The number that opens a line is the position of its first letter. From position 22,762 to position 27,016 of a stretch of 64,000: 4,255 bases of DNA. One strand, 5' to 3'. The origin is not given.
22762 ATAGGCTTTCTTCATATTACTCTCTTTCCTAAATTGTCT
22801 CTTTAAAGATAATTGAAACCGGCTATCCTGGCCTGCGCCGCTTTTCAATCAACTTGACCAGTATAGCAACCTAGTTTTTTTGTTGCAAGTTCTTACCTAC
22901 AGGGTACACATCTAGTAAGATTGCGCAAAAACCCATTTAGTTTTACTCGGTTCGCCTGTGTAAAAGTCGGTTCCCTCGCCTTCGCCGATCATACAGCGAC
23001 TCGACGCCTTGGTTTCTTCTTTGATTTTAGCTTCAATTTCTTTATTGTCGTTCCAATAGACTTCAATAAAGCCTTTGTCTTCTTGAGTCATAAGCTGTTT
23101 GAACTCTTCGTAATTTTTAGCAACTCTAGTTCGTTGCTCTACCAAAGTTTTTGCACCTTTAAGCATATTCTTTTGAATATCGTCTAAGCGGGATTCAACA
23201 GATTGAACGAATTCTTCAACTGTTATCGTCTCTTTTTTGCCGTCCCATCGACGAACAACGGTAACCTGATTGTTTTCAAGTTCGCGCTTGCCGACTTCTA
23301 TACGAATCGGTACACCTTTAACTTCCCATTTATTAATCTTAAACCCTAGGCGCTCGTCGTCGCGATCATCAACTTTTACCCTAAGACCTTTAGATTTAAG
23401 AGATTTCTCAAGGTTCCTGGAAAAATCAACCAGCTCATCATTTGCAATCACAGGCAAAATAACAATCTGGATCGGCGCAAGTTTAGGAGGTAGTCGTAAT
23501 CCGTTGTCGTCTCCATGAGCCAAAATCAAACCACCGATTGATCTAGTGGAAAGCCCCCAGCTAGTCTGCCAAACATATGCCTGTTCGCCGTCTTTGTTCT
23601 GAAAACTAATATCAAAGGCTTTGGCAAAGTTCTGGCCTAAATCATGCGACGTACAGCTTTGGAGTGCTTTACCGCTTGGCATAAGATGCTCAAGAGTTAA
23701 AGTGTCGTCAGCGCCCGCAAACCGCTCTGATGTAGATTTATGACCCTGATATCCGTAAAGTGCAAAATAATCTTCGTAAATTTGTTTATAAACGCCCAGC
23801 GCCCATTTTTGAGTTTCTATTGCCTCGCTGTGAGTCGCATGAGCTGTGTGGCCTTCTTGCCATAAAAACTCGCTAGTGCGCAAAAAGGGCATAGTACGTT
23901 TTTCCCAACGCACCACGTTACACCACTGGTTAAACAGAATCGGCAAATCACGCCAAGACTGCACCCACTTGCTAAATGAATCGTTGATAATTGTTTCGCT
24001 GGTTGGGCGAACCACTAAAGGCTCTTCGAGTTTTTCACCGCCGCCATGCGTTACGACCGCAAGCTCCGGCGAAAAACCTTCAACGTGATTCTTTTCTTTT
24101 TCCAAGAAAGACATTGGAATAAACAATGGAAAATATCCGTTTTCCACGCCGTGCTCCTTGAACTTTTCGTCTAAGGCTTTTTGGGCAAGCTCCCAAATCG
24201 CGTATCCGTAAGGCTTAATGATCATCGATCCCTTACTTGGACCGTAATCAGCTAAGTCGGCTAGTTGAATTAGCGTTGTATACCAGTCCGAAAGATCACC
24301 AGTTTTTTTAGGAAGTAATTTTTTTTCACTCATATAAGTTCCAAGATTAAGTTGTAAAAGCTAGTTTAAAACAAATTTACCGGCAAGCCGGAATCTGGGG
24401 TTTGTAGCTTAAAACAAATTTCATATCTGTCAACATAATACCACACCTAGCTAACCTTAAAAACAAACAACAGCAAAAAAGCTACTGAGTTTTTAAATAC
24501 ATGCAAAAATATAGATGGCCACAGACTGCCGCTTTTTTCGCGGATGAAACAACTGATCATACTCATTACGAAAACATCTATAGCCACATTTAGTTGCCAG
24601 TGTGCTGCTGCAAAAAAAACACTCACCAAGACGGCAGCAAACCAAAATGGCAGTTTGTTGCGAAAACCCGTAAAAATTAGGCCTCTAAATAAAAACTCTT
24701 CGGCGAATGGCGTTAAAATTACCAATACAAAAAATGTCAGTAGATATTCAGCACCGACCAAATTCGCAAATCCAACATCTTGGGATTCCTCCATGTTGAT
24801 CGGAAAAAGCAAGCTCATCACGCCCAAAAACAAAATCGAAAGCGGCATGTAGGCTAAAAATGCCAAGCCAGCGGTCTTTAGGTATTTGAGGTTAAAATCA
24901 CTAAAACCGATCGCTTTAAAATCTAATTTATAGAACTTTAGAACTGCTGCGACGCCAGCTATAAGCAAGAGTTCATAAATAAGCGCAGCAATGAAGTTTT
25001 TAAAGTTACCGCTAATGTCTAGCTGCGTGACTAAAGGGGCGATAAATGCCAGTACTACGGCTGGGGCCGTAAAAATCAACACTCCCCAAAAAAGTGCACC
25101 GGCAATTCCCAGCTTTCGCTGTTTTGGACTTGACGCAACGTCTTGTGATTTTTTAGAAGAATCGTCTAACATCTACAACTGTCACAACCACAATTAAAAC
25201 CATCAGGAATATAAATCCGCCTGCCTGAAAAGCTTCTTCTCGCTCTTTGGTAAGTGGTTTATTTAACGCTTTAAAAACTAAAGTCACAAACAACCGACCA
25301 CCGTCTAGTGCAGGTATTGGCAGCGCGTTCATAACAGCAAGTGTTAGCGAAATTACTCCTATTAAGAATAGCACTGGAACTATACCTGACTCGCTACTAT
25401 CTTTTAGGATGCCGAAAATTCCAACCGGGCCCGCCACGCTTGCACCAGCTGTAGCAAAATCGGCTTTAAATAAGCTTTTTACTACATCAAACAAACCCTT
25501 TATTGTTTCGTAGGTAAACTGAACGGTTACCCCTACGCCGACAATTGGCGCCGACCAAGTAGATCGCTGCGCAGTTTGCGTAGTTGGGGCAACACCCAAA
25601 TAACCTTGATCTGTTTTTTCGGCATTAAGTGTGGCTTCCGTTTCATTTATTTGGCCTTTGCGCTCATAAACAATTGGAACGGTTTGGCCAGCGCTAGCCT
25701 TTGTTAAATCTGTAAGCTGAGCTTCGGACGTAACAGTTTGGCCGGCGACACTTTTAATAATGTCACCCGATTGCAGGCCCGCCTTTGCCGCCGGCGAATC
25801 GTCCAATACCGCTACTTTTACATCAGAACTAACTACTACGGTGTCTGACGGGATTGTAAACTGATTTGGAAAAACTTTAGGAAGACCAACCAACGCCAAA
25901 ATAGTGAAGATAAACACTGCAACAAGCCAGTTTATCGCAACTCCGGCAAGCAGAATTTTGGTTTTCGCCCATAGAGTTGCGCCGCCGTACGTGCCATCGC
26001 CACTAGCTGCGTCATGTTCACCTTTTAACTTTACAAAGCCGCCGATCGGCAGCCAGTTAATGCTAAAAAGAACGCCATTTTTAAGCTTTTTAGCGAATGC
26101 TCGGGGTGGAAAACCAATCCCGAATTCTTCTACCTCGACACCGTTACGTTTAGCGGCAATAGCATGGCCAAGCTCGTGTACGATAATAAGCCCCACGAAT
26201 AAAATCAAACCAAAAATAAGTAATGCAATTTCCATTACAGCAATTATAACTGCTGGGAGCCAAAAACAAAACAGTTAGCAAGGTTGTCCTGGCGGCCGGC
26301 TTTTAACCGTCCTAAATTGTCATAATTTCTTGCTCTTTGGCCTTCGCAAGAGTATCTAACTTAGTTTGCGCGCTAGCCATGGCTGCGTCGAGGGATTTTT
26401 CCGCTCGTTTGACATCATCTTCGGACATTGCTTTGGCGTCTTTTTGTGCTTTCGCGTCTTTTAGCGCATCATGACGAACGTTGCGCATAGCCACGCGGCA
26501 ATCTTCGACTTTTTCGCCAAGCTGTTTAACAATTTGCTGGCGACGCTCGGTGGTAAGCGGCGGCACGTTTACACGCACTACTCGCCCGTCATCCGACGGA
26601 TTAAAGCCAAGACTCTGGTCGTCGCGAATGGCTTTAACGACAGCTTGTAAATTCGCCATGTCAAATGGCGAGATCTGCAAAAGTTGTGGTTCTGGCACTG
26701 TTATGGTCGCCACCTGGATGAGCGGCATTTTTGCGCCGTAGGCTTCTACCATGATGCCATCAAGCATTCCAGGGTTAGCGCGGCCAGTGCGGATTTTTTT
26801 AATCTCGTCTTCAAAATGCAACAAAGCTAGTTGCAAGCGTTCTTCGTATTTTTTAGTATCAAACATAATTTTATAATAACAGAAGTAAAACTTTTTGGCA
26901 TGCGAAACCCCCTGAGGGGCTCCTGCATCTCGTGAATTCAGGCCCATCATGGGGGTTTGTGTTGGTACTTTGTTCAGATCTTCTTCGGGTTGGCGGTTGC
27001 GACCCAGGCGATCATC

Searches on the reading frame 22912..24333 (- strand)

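Call 6: search_protein_families(library=pfam, proteins=[window:22912-24333:-], max_evalue=0.01)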
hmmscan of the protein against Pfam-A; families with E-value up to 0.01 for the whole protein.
window:22912-24333:- (473 aa): 3 families
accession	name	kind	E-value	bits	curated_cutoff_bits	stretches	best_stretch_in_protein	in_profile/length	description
PF03129.25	HGTP_anticodon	-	3.6e-23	82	21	1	289-380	1-92/94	Anticodon binding domain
PF00587.30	tRNA-synt_2b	-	2.1e-18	67.5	29.3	1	103-267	8-173/179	tRNA synthetase class II core domain (G, H, P, S and T)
PF09180.16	ProRS-C_1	-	1.6e-13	51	31.5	1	408-473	1-71/71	Prolyl-tRNA synthetase, C-terminal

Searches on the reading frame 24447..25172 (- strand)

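Call 6: search_protein_families(library=pfam, proteins=[window:24447-25172:-], max_evalue=0.01)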
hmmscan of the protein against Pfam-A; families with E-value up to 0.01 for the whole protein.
window:24447-25172:- (241 aa): 1 family
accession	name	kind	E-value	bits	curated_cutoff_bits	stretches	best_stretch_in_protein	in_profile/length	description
PF02517.21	Rce1-like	-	3.7e-20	72.5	22.4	1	143-229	4-92/93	Type II CAAX prenyl endopeptidase Rce1-like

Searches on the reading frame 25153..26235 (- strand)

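Call 6: search_protein_families(library=pfam, proteins=[window:25153-26235:-], max_evalue=0.01)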
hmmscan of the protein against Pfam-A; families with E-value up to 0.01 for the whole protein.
window:25153-26235:- (360 aa): 5 families
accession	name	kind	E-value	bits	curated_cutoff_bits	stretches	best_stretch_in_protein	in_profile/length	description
PF02163.28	Peptidase_M50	-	4.1e-48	164.1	27.2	1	9-347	2-221/221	Peptidase family M50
PF17820.7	PDZ_6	-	1.4e-10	41.2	27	1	142-192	4-54/54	PDZ domain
PF13180.12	PDZ_2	-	3.4e-09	37.3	27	1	133-202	14-79/80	PDZ domain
PF14685.13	PDZ_Tricorn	-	8.8e-05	22.9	25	1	146-198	30-83/88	Tricorn protease PDZ domain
PF00595.29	PDZ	-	0.0021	18.8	23.2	1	143-171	32-60/81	PDZ domain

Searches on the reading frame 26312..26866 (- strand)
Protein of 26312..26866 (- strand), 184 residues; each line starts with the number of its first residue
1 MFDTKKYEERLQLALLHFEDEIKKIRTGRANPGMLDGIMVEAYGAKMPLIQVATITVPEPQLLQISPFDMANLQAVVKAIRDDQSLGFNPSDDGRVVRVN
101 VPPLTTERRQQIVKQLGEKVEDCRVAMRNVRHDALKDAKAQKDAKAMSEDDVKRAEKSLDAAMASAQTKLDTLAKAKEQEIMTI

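Call 6: search_protein_families(library=pfam, proteins=[window:26312-26866:-], max_evalue=0.01)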
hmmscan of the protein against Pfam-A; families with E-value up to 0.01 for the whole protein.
window:26312-26866:- (184 aa): 1 family
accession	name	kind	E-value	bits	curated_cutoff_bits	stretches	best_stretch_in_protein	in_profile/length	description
PF01765.24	RRF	-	2.2e-57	193.9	29.7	1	18-182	1-164/164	Ribosome recycling factor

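Call 10: find_related_loci(query=window:26312-26866:-, collection=genome_contigs, flank=6000)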
Query window:26312-26866:- (184 aa) in genome_contigs; peptide patterns used: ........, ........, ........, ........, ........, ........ (x = any residue, [..] = any of these).
600 stretches matched a pattern (row limit reached: there are more); 201 encode a relative of the query (tblastn E <= 1e-3); the best 80 are kept; 80 distinct loci.
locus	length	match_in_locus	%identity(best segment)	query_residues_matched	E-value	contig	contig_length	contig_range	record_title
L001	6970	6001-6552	78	1-184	8e-96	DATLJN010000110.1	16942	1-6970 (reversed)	MAG TPA_asm: Magnetospirillaceae bacterium isolate SMAG_U13697 k141_228456, whole genome shotgun sequence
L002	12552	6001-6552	79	1-184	1e-89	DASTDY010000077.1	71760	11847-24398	MAG TPA_asm: Candidatus Saccharimonadales bacterium isolate SMAG_U833 k141_1311891, whole genome shotgun sequence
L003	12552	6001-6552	77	1-184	8e-87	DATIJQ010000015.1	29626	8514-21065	MAG TPA_asm: Candidatus Saccharimonas sp. isolate SMAG_U15695 k141_46590, whole genome shotgun sequence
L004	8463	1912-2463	68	1-184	3e-86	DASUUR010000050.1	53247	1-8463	MAG TPA_asm: Candidatus Saccharimonadales bacterium isolate SMAG_U1794 k141_978399, whole genome shotgun sequence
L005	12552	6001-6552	67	1-184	3e-84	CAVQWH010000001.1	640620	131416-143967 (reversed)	MAG: uncultured Candidatus Saccharibacteria bacterium isolate MFD02923.bin.2.10 genome assembly, contig: contig_36646, w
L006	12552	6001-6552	69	1-184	4e-79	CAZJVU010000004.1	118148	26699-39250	MAG TPA_asm: uncultured Candidatus Saccharibacteria bacterium isolate SRP200132_co1_144 genome assembly, contig: NODE_15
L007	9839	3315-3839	68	10-184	3e-78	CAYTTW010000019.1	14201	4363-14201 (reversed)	MAG TPA_asm: uncultured Candidatus Saccharibacteria bacterium isolate SRP200132_co1_589 genome assembly, contig: NODE_75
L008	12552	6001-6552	63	1-184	2e-78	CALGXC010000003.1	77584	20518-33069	MAG TPA_asm: uncultured Candidatus Saccharibacteria bacterium isolate SRR8114034_bin.47_CONCOCT_v1.1_MAG genome assembly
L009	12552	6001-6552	65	1-184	5e-77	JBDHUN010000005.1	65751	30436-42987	MAG: Candidatus Saccharimonas sp. isolate AS-MESO-3CA.158 NODE_1696_length_65751_cov_8.306605, whole genome shotgun sequ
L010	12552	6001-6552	61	1-184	2e-76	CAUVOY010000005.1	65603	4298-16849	MAG TPA_asm: uncultured Candidatus Saccharibacteria bacterium isolate SRR13061549_bin.29_MetaWRAP_v1.3_MAG genome assemb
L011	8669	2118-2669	63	1-184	1e-75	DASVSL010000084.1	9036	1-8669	MAG TPA_asm: Candidatus Saccharimonadales bacterium isolate SMAG_U3261 k141_759752, whole genome shotgun sequence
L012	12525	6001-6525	65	10-184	3e-75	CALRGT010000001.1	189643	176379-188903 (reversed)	MAG: uncultured Candidatus Saccharimonas sp. isolate MsH-01oct19-19 genome assembly, contig: MsH-01oct19-C63, whole geno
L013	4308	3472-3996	65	10-184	3e-75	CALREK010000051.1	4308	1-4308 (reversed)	MAG: uncultured Candidatus Saccharimonas sp. isolate RH-23may17-197 genome assembly, contig: RH-23may17-C183847, whole g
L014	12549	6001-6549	63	2-184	5e-75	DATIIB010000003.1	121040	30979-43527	MAG TPA_asm: Candidatus Saccharimonadales bacterium isolate SMAG_U15653 k141_617581, whole genome shotgun sequence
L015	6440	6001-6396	83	1-132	2e-74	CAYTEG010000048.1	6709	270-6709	MAG TPA_asm: uncultured Candidatus Saccharibacteria bacterium isolate SRP200132_co1_576 genome assembly, contig: NODE_21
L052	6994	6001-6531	59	4-184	9e-70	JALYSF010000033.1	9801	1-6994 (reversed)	MAG: bacterium isolate MDV bin108 SD1456_NODE_1793_length_9801_cov_1.294294, whole genome shotgun sequence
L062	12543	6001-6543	54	4-184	4e-65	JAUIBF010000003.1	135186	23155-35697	MAG: bacterium isolate 6_bin.26 NODE_236_length_135186_cov_2.020687, whole genome shotgun sequence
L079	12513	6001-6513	60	14-184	6e-59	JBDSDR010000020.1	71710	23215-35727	MAG: Candidatus Saccharimonadales bacterium isolate cluster1_bin.186 k127_15773257, whole genome shotgun sequence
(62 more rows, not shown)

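Call 15: find_encoding_contigs(protein=window:26312-26866:-, flank=10000, max_places=6)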
Protein window:26312-26866:- (184 aa): no gene with exactly this product is on record in the collection.

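Call 39: find_related_loci(query=window:26312-26866:-, collection=metagenome_contigs, flank=4000)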
Query window:26312-26866:- (184 aa) in metagenome_contigs; peptide patterns used: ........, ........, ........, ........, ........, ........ (x = any residue, [..] = any of these).
600 stretches matched a pattern (row limit reached: there are more); 171 encode a relative of the query (tblastn E <= 1e-3); the best 80 are kept; 80 distinct loci.
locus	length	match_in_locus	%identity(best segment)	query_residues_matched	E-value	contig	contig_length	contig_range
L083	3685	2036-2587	72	1-184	5e-92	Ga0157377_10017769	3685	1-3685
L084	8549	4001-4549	72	2-184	2e-90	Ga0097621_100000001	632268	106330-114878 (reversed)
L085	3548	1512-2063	68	1-184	9e-85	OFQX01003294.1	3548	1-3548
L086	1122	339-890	63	1-184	6e-86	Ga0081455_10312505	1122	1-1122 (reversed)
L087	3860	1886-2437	65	1-184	5e-79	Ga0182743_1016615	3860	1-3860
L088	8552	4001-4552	63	1-184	8e-79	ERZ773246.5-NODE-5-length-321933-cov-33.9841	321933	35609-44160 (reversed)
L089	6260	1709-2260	63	1-184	7e-79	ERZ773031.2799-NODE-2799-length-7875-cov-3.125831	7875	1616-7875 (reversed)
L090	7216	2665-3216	63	1-184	4e-78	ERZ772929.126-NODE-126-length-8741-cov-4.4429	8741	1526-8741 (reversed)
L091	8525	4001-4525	65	10-184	2e-75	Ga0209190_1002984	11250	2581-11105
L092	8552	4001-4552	63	1-184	3e-73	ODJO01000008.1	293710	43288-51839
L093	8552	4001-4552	63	1-184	3e-73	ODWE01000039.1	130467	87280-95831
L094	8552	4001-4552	63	1-184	3e-73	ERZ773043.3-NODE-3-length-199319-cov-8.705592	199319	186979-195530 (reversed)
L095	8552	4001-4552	63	1-184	3e-73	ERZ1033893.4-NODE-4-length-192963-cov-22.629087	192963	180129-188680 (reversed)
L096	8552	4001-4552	63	1-184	3e-73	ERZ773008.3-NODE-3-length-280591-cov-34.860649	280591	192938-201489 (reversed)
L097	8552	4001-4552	63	1-184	3e-73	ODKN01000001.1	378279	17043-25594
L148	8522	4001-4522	43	5-182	2e-44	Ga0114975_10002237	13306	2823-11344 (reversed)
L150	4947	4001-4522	42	8-182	1e-42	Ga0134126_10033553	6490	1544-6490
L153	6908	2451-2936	44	22-184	4e-42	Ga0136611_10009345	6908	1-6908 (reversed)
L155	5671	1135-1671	44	5-184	2e-41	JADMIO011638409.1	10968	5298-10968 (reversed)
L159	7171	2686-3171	45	22-184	5e-41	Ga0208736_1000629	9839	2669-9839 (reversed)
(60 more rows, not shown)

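Call 51: search_protein_families(library=ncbifam, proteins=[L052:5175-5930:+, L062:5167-5946:+, L083:1228-2016:+, L084:3207-3989:+, L079:5127-5936:+], max_evalue=0.001)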
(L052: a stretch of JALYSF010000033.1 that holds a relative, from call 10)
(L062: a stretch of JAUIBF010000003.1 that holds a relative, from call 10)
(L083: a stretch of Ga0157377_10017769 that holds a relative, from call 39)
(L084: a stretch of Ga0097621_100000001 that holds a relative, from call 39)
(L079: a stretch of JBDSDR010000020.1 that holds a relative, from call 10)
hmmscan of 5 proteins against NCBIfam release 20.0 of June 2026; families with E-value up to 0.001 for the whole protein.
L052:5175-5930:+ (251 aa): 8 families
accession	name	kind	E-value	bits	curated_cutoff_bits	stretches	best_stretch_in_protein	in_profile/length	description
TIGR01027.1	proB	equivalog_domain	1.2e-54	185.9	186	1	4-250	4-252/363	glutamate 5-kinase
TIGR01092.1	P5CS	equivalog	1.3e-24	86.5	796.75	1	5-235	12-258/715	delta l-pyrroline-5-carboxylate synthetase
TIGR00761.1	argB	equivalog_domain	1.3e-09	37.9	151.3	1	111-221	122-223/231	acetylglutamate kinase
TIGR00746.1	arcC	equivalog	1.9e-07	30.5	358.25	1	123-248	189-306/309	carbamate kinase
NF009008.0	PRK12354.1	subfamily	0.00011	21.5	361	1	126-228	186-280/308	carbamate kinase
NF010659.0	PRK14058.1-1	equivalog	0.00014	21.1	223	0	115-197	141-222/267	[LysW]-aminoadipate kinase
NF006926.0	PRK09411.1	equivalog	0.0006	19.1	416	1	126-222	187-270/297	carbamate kinase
NF040647.1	IPPK_Arch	equivalog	0.00095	18.5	120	0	109-247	116-257/259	isopentenyl phosphate kinase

L062:5167-5946:+ (259 aa): 4 families
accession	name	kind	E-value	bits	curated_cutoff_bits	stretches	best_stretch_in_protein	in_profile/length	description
TIGR01027.1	proB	equivalog_domain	6.3e-49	167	186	1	2-253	2-249/363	glutamate 5-kinase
TIGR01092.1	P5CS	equivalog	7e-11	41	796.75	1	2-219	9-241/715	delta l-pyrroline-5-carboxylate synthetase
NF010659.0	PRK14058.1-1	equivalog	8.4e-08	31.7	223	1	93-249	121-261/267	[LysW]-aminoadipate kinase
NF010661.0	PRK14058.1-3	equivalog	2.8e-06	26.6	251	1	104-249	133-265/283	acetylglutamate/acetylaminoadipate kinase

L083:1228-2016:+ (262 aa): 0 families

L084:3207-3989:+ (260 aa): 0 families

L079:5127-5936:+ (269 aa): 0 families
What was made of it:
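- Closest known: The conserved rpsB-tsf-pyrH-frr gene string of most bacteria. Different: Two loci hold a proB-like amino-acid kinase, not pyrH (call 51).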

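Call 56: search_protein_families(library=ncbifam, proteins=[L148:3240-3983:+, L150:3094-3876:+, L153:1604-2344:+, L155:350-1087:+, L159:1838-2578:+], max_evalue=1e-10)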
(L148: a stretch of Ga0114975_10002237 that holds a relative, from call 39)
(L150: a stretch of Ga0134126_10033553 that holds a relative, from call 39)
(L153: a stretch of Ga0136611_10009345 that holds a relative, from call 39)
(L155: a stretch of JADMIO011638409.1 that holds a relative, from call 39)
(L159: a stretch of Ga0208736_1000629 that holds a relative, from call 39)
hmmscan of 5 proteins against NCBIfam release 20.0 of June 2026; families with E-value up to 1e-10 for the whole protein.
L148:3240-3983:+ (247 aa): 2 families
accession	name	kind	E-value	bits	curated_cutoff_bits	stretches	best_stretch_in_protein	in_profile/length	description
TIGR02075.1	pyrH_bact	equivalog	5.2e-93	310.9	243.9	1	12-242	3-232/233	UMP kinase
TIGR02076.1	pyrH_arch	equivalog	1.8e-22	80.1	158.05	1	14-242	2-221/222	UMP kinase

L150:3094-3876:+ (260 aa): 2 families
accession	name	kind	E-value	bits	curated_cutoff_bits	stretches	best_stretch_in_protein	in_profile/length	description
TIGR02075.1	pyrH_bact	equivalog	2.8e-86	288.9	243.9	1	21-252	2-232/233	UMP kinase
TIGR02076.1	pyrH_arch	equivalog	9.4e-24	84.2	158.05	1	23-252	1-221/222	UMP kinase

L153:1604-2344:+ (246 aa): 4 families
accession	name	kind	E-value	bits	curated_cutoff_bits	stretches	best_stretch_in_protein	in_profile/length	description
TIGR02075.1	pyrH_bact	equivalog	1.8e-99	332.1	243.9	1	5-236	1-232/233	UMP kinase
TIGR02076.1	pyrH_arch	equivalog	9.2e-26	90.8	158.05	1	9-234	2-219/222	UMP kinase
TIGR00657.1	asp_kinases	subfamily_domain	4.3e-11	42.5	208.7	1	141-218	194-274/442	aspartate kinase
NF004938.0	PRK06291.1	equivalog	5.7e-11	41.7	528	0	141-219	213-294/468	aspartate kinase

L155:350-1087:+ (245 aa): 2 families
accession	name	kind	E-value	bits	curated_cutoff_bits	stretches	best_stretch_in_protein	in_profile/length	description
TIGR02075.1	pyrH_bact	equivalog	9.6e-100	333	243.9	1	13-238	1-227/233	UMP kinase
TIGR02076.1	pyrH_arch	equivalog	8.8e-26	90.9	158.05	1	17-243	2-220/222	UMP kinase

L159:1838-2578:+ (246 aa): 5 families
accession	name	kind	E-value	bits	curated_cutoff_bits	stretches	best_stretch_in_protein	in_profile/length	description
TIGR02075.1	pyrH_bact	equivalog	8.5e-100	333.1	243.9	1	5-236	1-232/233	UMP kinase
TIGR02076.1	pyrH_arch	equivalog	2.8e-26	92.5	158.05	1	9-234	2-219/222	UMP kinase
TIGR00657.1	asp_kinases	subfamily_domain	2.9e-11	43.1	208.7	1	141-218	194-274/442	aspartate kinase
TIGR00656.1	asp_kin_monofn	equivalog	8.2e-11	41.5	402.25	0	142-219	161-241/407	aspartate kinase, monofunctional class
NF004938.0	PRK06291.1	equivalog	9.7e-11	41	528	0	141-217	213-292/468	aspartate kinase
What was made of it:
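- On pyrH (UMP kinase) in the tsf-frr slot: The positive control worked on outgroup loci (call 56).
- Closest known: The conserved rpsB-tsf-pyrH-frr gene string of most bacteria. Same: Outgroup loci fetched here do carry pyrH (TIGR02075) between tsf and frr (call 56).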
